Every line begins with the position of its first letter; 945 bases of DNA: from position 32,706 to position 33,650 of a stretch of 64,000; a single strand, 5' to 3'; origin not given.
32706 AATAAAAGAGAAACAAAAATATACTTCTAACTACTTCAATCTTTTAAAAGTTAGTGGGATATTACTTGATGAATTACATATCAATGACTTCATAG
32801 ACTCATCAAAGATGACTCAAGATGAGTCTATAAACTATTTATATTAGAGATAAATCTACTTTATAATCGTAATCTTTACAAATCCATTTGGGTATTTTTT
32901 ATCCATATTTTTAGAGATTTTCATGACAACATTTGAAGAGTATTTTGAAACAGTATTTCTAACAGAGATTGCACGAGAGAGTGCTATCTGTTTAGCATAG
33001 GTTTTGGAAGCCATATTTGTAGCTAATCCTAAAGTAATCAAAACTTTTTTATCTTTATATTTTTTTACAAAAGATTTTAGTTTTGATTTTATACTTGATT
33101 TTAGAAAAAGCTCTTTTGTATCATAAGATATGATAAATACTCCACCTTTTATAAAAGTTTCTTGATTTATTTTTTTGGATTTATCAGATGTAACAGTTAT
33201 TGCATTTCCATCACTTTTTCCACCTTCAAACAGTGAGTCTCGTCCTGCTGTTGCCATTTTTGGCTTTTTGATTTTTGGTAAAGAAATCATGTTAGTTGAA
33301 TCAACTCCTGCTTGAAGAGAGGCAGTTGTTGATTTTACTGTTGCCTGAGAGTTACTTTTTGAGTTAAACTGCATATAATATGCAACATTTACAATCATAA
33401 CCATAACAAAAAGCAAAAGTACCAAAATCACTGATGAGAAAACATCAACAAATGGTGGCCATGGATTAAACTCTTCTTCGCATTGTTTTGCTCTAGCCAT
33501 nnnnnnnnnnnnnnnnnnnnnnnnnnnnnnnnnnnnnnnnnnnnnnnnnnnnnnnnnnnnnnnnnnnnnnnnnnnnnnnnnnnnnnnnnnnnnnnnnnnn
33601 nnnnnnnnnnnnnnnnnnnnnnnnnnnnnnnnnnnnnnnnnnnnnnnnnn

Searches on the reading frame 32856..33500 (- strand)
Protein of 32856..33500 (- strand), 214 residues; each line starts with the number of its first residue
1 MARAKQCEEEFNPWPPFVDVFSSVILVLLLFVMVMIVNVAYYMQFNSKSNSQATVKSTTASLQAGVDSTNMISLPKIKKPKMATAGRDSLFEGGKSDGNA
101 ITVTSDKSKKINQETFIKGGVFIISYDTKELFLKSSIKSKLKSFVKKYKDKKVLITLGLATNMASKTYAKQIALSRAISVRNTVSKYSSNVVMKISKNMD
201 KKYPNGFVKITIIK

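Call 6: search_protein_families(library=pfam, proteins=[window:32856-33500:-])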
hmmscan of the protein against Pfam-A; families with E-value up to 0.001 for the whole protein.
window:32856-33500:- (214 aa): 0 families

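Call 9: search_protein_families(library=ncbifam, proteins=[window:32856-33500:-], max_evalue=0.01)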
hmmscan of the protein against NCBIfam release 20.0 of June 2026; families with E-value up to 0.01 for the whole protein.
window:32856-33500:- (214 aa): 4 families
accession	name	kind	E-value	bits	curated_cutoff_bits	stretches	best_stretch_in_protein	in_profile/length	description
NF006545.0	PRK09039.1-4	equivalog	2.5e-05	24.1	372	1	1-81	3-78/342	peptidoglycan -binding protein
NF006543.0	PRK09039.1-2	equivalog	5.9e-05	23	305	1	3-51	6-55/350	peptidoglycan -binding protein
NF040904.1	PhrA_Strep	subfamily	0.0069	16.6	40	1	25-61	10-45/56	PhrA family quorum-sensing system peptide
NF053613.1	OMP_toxin_LptF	equivalog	0.0098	15.6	400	0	108-204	129-225/256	lipotoxin F family OmpA-related lipoprotein LptF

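Call 31: search_solved_structures(query=window:32856-33500:-, max_evalue=10, show_alignments=2)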
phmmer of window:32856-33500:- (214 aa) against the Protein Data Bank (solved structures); distinct sequences matched with E-value up to 10: 1.
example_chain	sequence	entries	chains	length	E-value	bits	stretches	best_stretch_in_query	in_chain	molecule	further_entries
8ahn_A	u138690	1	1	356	1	12.1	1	103-165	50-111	Envelope polyprotein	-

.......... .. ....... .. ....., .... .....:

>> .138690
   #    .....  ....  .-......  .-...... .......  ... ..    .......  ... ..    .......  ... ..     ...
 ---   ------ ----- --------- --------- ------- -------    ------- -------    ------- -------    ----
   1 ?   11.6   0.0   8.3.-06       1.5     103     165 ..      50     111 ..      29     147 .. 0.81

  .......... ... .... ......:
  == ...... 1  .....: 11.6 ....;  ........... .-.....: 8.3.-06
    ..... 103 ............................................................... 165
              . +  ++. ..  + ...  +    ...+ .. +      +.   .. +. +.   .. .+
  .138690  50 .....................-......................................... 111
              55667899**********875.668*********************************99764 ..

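Call 59: search_protein_families(library=pfam, proteins=[window:32856-33500:-], max_evalue=1)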
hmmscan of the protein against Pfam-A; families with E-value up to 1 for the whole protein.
window:32856-33500:- (214 aa): 3 families
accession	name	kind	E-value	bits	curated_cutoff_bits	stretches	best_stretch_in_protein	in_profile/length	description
PF00691.25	OmpA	-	0.018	15.8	27.2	1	133-183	9-63/98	OmpA family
PF03896.21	TRAP_alpha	-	0.026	14.2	24.7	1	17-68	120-173/180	Translocon-associated protein (TRAP), alpha subunit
PF17761.7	DUF1016_N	-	0.044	14.3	32.8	1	176-209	30-66/137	DUF1016 N-terminal domain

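Call 63: search_solved_structures(query=A4, max_evalue=10, show_alignments=2)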
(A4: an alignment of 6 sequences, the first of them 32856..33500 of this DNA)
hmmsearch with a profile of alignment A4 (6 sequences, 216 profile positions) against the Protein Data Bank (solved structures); distinct sequences matched with E-value up to 10: 5.
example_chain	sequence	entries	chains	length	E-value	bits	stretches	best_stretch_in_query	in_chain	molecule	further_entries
7osl_A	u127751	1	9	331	0.037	16.8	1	97-195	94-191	Translocator EscV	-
7k08_A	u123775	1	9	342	0.039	16.7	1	97-195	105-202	Translocator EscV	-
9v99_A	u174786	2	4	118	0.18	14.6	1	133-195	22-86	Outer membrane beta-barrel domain-containing protein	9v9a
8pr7_C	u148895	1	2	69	0.21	14.3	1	37-79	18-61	Centrosomal protein of 192 kDa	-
9iho_A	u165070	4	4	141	1.4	11.6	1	15-55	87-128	NADH-ubiquinone oxidoreductase chain 3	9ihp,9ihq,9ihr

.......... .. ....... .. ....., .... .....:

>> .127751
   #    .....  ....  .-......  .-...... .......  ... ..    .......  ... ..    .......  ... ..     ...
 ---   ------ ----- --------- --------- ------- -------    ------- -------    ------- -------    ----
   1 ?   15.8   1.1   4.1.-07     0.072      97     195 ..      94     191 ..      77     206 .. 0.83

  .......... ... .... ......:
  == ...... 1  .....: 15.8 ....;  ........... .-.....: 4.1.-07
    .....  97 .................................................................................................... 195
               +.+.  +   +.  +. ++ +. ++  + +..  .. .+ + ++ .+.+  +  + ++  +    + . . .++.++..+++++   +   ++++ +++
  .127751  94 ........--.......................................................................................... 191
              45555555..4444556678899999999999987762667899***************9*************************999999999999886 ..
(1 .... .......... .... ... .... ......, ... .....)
